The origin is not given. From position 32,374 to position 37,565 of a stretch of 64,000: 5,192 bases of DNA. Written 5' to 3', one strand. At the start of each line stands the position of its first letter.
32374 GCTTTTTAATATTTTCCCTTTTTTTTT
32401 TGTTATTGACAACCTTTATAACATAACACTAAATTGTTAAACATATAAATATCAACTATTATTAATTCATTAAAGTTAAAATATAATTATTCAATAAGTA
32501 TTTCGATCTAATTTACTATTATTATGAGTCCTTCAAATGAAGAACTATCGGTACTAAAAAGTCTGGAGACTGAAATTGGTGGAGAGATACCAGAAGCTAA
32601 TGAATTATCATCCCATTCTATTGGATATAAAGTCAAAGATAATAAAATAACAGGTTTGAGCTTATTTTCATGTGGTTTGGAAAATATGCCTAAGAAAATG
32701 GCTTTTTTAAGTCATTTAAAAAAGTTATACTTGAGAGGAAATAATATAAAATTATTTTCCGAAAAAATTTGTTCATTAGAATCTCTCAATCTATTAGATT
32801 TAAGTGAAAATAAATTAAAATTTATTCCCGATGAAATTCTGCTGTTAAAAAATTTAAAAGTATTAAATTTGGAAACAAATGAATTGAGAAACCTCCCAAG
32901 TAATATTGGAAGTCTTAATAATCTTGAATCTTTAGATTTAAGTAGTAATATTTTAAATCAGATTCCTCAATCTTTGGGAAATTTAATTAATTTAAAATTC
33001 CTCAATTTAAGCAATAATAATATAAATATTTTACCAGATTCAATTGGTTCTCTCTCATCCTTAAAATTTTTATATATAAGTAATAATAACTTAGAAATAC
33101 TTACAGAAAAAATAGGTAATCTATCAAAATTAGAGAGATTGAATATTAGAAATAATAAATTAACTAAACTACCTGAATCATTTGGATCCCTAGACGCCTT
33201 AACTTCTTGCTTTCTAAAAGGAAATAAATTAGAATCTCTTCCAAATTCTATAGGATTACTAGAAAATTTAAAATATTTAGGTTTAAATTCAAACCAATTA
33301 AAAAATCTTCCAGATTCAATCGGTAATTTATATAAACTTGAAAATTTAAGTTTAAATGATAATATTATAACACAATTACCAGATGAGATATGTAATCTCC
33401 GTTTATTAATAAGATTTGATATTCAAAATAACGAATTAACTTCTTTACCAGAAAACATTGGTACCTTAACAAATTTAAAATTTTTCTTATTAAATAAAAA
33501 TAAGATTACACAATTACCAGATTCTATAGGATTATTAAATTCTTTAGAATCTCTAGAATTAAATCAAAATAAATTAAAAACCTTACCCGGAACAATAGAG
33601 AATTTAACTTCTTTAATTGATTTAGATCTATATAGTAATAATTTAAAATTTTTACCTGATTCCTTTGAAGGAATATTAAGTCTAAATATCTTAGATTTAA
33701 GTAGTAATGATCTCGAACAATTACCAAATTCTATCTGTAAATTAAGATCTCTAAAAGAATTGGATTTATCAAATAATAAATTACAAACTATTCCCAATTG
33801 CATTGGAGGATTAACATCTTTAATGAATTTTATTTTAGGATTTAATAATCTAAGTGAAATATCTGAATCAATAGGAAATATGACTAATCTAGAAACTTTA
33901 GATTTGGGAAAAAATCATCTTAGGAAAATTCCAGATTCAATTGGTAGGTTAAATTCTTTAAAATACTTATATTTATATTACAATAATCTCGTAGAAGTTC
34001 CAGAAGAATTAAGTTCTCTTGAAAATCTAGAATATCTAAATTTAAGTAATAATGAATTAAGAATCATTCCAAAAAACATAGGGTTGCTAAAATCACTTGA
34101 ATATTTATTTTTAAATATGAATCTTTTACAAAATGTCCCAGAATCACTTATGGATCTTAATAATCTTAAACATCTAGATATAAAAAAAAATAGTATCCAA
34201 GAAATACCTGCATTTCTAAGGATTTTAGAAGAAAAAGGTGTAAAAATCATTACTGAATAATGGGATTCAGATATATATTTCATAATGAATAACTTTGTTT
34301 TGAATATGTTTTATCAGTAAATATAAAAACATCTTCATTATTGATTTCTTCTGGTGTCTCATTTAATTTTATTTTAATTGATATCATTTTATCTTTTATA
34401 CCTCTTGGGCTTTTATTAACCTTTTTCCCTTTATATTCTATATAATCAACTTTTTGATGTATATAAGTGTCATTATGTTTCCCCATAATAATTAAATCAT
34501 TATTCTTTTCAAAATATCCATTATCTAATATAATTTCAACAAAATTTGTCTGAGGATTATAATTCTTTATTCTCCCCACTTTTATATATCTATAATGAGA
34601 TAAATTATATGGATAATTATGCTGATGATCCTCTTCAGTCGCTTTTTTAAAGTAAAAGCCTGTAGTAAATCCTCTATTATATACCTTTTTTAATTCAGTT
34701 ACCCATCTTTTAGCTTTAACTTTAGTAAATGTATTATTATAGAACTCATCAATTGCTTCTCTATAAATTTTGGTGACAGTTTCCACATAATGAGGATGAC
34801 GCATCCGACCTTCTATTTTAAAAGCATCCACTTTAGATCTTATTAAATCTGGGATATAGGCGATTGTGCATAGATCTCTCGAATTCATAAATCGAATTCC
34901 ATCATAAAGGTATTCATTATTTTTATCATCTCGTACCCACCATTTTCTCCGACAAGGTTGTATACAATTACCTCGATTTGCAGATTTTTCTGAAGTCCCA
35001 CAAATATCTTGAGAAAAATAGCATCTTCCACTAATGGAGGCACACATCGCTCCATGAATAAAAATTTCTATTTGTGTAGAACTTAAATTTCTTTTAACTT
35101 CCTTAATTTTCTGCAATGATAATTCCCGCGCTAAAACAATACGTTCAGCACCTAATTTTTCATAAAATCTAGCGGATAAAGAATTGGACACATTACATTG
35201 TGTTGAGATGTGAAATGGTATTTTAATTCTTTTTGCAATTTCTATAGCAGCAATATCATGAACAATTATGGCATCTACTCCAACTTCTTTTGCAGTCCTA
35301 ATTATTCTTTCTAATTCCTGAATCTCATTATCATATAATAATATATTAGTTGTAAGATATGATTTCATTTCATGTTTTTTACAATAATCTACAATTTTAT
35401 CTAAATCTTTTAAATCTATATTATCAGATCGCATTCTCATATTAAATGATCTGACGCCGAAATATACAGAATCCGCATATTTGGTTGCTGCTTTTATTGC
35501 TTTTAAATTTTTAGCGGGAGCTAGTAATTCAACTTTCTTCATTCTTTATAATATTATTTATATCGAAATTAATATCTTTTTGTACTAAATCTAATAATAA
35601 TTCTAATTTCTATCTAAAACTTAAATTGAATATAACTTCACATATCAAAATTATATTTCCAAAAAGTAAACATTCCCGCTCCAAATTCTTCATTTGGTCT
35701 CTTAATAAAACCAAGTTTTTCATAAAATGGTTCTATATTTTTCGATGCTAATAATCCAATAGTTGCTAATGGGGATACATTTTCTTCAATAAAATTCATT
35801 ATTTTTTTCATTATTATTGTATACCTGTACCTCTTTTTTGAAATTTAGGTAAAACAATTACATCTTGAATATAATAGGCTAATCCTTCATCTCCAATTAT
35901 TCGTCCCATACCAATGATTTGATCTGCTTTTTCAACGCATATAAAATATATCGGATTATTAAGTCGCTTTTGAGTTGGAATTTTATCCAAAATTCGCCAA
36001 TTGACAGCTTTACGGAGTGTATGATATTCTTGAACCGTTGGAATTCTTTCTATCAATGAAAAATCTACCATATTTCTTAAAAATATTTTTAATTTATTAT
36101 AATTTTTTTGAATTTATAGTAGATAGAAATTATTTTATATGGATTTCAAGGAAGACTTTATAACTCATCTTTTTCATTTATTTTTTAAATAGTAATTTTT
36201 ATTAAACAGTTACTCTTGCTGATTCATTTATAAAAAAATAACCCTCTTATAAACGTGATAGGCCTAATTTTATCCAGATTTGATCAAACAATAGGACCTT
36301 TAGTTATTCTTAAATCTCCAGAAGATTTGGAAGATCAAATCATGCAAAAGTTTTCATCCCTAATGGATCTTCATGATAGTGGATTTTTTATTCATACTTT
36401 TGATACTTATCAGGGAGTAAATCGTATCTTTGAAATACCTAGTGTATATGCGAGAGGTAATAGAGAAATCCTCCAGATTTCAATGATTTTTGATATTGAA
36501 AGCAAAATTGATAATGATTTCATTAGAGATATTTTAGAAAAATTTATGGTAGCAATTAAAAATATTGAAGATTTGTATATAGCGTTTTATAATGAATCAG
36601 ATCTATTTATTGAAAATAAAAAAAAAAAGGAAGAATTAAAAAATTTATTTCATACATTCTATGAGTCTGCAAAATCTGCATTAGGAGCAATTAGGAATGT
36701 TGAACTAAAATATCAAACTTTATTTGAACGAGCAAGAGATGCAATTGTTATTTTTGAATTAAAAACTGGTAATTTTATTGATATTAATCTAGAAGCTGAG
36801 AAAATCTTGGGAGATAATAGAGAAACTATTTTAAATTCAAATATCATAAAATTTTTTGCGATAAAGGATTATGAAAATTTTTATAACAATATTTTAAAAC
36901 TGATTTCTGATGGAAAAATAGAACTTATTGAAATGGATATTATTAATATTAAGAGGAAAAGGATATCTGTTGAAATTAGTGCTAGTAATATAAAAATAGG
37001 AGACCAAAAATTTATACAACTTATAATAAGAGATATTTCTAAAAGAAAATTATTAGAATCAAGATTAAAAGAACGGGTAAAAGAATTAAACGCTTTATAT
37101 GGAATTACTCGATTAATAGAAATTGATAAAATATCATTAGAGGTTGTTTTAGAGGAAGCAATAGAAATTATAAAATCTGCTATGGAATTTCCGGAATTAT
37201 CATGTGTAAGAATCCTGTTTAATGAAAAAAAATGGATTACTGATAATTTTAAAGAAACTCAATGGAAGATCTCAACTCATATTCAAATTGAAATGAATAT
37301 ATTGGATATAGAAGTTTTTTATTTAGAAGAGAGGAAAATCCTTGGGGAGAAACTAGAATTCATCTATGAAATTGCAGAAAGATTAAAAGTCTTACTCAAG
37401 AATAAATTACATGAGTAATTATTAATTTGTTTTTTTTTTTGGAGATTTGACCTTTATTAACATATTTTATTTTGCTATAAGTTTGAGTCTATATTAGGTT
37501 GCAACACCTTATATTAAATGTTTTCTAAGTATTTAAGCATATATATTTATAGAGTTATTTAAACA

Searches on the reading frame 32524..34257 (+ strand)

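Call 10: search_protein_families(library=pfam, proteins=[window:32524-34257:+], max_evalue=0.001)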
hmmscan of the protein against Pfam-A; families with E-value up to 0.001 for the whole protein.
window:32524-34257:+ (578 aa): 7 families
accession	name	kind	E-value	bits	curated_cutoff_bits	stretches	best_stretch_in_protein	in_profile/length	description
PF23598.1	LRR_14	-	4.3e-71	239.9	40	8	149-227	41-117/353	Leucine-rich repeat region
PF13855.12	LRR_8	-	1.4e-59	198.1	27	11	432-489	2-61/61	Leucine rich repeat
PF12799.13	LRR_4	-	6.9e-46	153.7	27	6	478-513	2-37/44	Leucine Rich repeats (2 copies)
PF00560.39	LRR_1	-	1e-31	102.5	20.6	0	409-430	1-23/23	Leucine Rich Repeat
PF23211.1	LRR_LRWD1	-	3.8e-10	40.2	28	1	384-471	18-103/190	Leucine-rich repeat and WD repeat-containing protein 1, LRR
PF17126.11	RsmF_methylt_CI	-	9.1e-05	22.9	27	0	291-320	7-36/61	RsmF rRNA methyltransferase first C-terminal domain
PF25013.1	LRR_Zer-1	-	9.9e-05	22.9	27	0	496-557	4-65/137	Zer-1-like, Leucine-rich repeats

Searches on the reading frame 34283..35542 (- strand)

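Call 10: search_protein_families(library=pfam, proteins=[window:34283-35542:-], max_evalue=0.001)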
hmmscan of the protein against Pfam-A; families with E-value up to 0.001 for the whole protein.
window:34283-35542:- (420 aa): 1 family
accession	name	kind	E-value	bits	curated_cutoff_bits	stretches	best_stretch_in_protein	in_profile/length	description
PF01136.24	Peptidase_U32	-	1.5e-79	267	22.4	1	75-301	2-231/233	Peptidase family U32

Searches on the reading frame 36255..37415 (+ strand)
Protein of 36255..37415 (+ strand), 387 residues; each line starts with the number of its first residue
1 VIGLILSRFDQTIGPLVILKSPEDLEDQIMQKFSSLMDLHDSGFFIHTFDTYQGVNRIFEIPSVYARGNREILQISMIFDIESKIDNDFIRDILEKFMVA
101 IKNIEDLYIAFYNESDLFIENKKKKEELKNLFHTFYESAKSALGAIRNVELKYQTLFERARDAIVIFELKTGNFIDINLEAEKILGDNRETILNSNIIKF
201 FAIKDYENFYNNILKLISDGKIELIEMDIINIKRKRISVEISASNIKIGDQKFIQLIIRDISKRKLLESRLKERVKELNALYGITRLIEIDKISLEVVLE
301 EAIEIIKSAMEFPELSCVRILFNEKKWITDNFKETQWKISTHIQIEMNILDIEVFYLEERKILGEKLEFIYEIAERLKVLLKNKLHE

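Call 10: search_protein_families(library=pfam, proteins=[window:36255-37415:+], max_evalue=0.001)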
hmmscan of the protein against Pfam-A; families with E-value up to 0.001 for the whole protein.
window:36255-37415:+ (387 aa): 3 families
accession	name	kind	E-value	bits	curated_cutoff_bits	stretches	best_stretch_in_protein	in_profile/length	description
PF13426.13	PAS_9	-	3.7e-08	34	27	1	162-262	2-102/103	PAS domain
PF00989.32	PAS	-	1.1e-06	29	22.6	1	152-261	2-113/113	PAS fold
PF13188.13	PAS_8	-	0.0001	22.5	21.8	1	152-199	2-45/65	PAS domain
